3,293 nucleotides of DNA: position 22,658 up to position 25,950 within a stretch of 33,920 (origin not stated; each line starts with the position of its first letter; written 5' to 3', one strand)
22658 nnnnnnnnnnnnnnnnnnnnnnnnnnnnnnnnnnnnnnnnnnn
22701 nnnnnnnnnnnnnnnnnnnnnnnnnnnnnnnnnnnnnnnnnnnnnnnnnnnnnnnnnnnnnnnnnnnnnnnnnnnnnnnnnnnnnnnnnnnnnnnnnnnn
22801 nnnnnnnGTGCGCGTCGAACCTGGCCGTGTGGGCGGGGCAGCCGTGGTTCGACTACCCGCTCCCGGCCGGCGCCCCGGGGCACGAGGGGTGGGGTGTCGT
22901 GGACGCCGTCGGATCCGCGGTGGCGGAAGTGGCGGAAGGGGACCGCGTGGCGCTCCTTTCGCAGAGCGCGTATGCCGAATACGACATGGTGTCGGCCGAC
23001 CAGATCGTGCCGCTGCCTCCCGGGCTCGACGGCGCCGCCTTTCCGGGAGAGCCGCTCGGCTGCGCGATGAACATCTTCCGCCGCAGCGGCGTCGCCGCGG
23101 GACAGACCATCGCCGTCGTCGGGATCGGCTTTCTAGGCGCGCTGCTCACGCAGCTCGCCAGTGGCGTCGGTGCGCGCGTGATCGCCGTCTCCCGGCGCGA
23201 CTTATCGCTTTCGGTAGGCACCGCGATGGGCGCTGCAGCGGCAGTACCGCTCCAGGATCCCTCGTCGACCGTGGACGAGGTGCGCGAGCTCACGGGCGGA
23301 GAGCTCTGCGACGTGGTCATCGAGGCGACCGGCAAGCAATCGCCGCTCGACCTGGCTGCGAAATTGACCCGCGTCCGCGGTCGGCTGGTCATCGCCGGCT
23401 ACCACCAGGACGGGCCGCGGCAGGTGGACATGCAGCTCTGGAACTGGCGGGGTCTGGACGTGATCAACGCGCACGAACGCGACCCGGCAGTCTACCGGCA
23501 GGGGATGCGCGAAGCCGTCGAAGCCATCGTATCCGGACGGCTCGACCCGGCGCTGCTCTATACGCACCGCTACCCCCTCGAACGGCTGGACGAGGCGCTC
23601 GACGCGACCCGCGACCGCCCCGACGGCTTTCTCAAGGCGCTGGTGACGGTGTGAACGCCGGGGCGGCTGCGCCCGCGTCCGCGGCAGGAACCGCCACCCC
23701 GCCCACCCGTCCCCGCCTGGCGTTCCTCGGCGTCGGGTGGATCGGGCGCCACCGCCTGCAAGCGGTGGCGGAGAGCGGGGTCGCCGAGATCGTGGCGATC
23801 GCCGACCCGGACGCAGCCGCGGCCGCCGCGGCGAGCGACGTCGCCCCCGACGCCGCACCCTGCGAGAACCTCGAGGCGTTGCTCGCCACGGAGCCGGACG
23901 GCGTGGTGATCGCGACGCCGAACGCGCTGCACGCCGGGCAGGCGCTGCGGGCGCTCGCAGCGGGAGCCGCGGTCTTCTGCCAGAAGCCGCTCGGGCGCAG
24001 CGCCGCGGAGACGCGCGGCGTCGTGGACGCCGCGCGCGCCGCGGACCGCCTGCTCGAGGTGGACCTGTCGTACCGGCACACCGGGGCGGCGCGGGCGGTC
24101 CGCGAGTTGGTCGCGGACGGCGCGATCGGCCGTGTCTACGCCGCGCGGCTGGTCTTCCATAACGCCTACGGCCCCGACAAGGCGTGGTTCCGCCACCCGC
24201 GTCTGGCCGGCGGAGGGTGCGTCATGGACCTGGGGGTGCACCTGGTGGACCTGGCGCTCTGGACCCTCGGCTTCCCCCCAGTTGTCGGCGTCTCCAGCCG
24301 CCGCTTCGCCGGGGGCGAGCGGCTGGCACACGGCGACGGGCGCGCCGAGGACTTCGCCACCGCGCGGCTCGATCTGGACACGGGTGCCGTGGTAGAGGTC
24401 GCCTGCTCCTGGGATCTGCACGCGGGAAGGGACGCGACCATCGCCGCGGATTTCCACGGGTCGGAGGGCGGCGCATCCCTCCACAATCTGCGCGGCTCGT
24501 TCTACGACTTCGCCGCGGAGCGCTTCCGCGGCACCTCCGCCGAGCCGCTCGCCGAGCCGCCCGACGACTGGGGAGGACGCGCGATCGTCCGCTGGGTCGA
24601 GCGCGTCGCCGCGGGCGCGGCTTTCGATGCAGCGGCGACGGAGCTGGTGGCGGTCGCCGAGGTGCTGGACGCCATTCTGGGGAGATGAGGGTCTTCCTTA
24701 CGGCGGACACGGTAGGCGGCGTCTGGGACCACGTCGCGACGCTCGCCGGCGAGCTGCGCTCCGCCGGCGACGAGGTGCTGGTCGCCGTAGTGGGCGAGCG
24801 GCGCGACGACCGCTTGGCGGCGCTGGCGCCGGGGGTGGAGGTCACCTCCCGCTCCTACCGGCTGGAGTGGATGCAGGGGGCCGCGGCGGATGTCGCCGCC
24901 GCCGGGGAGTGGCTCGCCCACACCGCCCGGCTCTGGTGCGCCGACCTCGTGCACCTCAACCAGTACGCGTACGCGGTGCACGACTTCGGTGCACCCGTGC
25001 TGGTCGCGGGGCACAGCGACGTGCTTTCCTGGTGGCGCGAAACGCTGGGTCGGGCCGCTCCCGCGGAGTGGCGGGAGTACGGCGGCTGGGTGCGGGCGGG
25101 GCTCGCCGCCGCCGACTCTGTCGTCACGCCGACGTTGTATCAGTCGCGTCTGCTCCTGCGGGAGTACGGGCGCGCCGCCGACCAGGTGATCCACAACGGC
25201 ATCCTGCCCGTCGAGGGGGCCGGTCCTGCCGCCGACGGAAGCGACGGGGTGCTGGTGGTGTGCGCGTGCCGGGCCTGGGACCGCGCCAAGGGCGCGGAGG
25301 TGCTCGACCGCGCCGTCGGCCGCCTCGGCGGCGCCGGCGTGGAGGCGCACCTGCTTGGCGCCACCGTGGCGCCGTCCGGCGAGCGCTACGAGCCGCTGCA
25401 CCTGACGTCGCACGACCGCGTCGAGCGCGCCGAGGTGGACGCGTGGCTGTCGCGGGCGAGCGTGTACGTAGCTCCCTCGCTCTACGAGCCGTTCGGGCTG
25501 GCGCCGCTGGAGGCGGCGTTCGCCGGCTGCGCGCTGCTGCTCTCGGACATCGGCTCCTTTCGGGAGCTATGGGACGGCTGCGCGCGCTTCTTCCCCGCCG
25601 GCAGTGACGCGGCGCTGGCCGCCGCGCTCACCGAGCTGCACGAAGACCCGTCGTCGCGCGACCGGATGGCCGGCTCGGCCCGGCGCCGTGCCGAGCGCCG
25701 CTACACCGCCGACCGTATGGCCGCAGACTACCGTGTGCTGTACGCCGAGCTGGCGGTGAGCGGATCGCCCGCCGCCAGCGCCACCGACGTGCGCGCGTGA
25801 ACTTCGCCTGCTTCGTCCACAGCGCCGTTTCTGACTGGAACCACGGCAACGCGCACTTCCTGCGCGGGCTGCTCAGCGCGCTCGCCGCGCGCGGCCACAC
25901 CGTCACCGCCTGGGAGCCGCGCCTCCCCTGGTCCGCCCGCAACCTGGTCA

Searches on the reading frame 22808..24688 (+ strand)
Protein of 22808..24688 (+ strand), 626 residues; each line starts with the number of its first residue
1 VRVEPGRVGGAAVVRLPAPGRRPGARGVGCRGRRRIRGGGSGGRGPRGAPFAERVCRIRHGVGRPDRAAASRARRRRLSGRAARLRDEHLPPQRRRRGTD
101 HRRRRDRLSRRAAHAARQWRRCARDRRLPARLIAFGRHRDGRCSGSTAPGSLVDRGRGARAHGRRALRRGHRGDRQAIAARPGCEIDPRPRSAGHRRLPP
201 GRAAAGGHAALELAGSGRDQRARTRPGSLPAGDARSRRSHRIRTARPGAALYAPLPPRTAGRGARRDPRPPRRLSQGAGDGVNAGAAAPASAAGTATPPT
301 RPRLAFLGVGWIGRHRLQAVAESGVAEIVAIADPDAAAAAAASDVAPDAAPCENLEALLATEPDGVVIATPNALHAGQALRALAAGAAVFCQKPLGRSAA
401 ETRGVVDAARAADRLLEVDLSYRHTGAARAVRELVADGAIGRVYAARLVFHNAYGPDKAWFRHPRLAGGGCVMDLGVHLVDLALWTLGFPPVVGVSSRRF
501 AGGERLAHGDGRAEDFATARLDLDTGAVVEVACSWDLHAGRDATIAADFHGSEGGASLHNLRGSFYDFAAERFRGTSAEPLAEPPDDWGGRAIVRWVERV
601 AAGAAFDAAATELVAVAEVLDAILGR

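Call 11: search_protein_families(library=pfam, proteins=[window:22808-24688:+], max_evalue=0.001)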
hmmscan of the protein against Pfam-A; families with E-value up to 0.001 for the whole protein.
window:22808-24688:+ (626 aa): 4 families
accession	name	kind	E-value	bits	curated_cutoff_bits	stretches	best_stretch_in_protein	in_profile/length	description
PF22725.1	GFO_IDH_MocA_C3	-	1.9e-24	86.5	27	1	429-556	2-123/124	GFO/IDH/MocA C-terminal domain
PF01408.29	GFO_IDH_MocA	-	1e-19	71.8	24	1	303-418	2-118/120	Oxidoreductase family, NAD-binding Rossmann fold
PF02894.22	GFO_IDH_MocA_C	-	1.3e-10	41.9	22.9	1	432-557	1-128/218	Oxidoreductase family, C-terminal alpha/beta domain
PF03447.22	NAD_binding_3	-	6.3e-05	24.1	24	1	308-413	1-110/116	Homoserine dehydrogenase, NAD binding domain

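Call 16: search_protein_families(library=ncbifam, proteins=[window:22808-24688:+], max_evalue=0.00001)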
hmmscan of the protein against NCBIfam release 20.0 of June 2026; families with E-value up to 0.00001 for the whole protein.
window:22808-24688:+ (626 aa): 8 families
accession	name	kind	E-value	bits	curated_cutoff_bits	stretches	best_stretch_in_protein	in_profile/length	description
TIGR04380.1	myo_inos_iolG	equivalog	4.9e-25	88.1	355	1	304-560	4-254/330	inositol 2-dehydrogenase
NF052479.1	LevoglcsnDh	equivalog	1.7e-20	73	650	1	337-488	48-203/386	levoglucosan dehydrogenase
NF041392.1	XylDh_Gfo6_Halo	equivalog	1.1e-19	70.5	350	1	303-499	18-223/350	D-xylose 1-dehydrogenase Gfo6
NF040723.1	UDP-GlcNAcDh_Arch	equivalog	4.5e-16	59.2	450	1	304-495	3-184/302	UDP-N-acetylglucosamine 3-dehydrogenase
NF052679.1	InsChiInosDhIolG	equivalog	5.3e-13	48.7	540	1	304-452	5-157/343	bifunctional inositol 2-dehydrogenase/D-chiro-inositol 1-dehydrogenase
NF008607.0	PRK11579.1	subfamily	2.2e-12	46.6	330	1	362-495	64-197/346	oxidoreductase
NF058561.1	BT_2158_fam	equivalog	3.9e-12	45.5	750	1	292-445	26-179/487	glycoside 3-dehydrogenase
NF058563.1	BT_2159_fam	equivalog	1.9e-10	40.3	650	1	304-486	3-182/350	disaccharide 3-dehydrogenase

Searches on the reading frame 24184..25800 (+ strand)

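Call 11: search_protein_families(library=pfam, proteins=[window:24184-25800:+], max_evalue=0.001)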
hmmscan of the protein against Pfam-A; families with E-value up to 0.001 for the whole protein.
window:24184-25800:+ (538 aa): 5 families
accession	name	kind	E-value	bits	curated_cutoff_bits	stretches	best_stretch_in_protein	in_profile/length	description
PF13692.12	Glyco_trans_1_4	-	2.5e-14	54.2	27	1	357-488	3-142/142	Glycosyl transferases group 1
PF00534.26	Glycos_transf_1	-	1.3e-13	51.3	26.4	1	411-501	79-171/172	Glycosyl transferases group 1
PF13439.12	Glyco_transf_4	-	2e-10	41.4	28.5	1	177-340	1-166/170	Glycosyltransferase Family 4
PF13524.12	Glyco_trans_1_2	-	7e-07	29.7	25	1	387-515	16-141/144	Glycosyl transferase-like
PF20706.3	GT4-conflict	-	2.4e-05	23.9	26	1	414-510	271-379/385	Family 4 Glycosyltransferase in conflict systems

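Call 16: search_protein_families(library=ncbifam, proteins=[window:24184-25800:+], max_evalue=0.00001)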
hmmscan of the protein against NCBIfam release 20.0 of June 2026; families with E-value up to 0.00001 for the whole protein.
window:24184-25800:+ (538 aa): 9 families
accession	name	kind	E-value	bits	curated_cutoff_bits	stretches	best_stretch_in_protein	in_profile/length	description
TIGR02149.1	glgA_Coryne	subfamily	3.9e-12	46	302.4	1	410-521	269-388/391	glycogen synthase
NF041876.1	EPS_EpsE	equivalog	1.8e-10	40.6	400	1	413-514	284-387/389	exopolysaccharide biosynthesis GT4 family glycosyltransferase EpsE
TIGR03088.1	stp2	hypoth_equivalog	7.7e-09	35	409.05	1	414-522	262-372/374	TIGR03088 family PEP-CTERM/XrtA system glycosyltransferase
TIGR03999.1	thiol_BshA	equivalog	6e-08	32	273.7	1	416-523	264-373/375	N-acetyl-alpha-D-glucosaminyl L-malate synthase BshA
NF053787.1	GlcN_PG_synth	equivalog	8.3e-08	31.5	480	1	357-523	199-359/361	N-acetylglucosaminyl phosphatidylglycerol synthase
TIGR04063.1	stp3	hypoth_equivalog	9.5e-07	28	442.05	1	438-523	308-395/397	TIGR04063 family PEP-CTERM/XrtA system glycosyltransferase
TIGR04047.1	MSMEG_0565_glyc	hypoth_equivalog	1.4e-06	27.7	259.85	1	411-520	263-371/373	MSMEG_0565 family glycosyltransferase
NF038295.1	EPS_HpsP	equivalog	4.5e-06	25.9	550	1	420-522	283-386/388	hormogonium polysaccharide biosynthesis glycosyltransferase HpsP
TIGR03449.1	mycothiol_MshA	equivalog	7.8e-06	25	462.5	0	414-518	293-398/406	D-inositol-3-phosphate glycosyltransferase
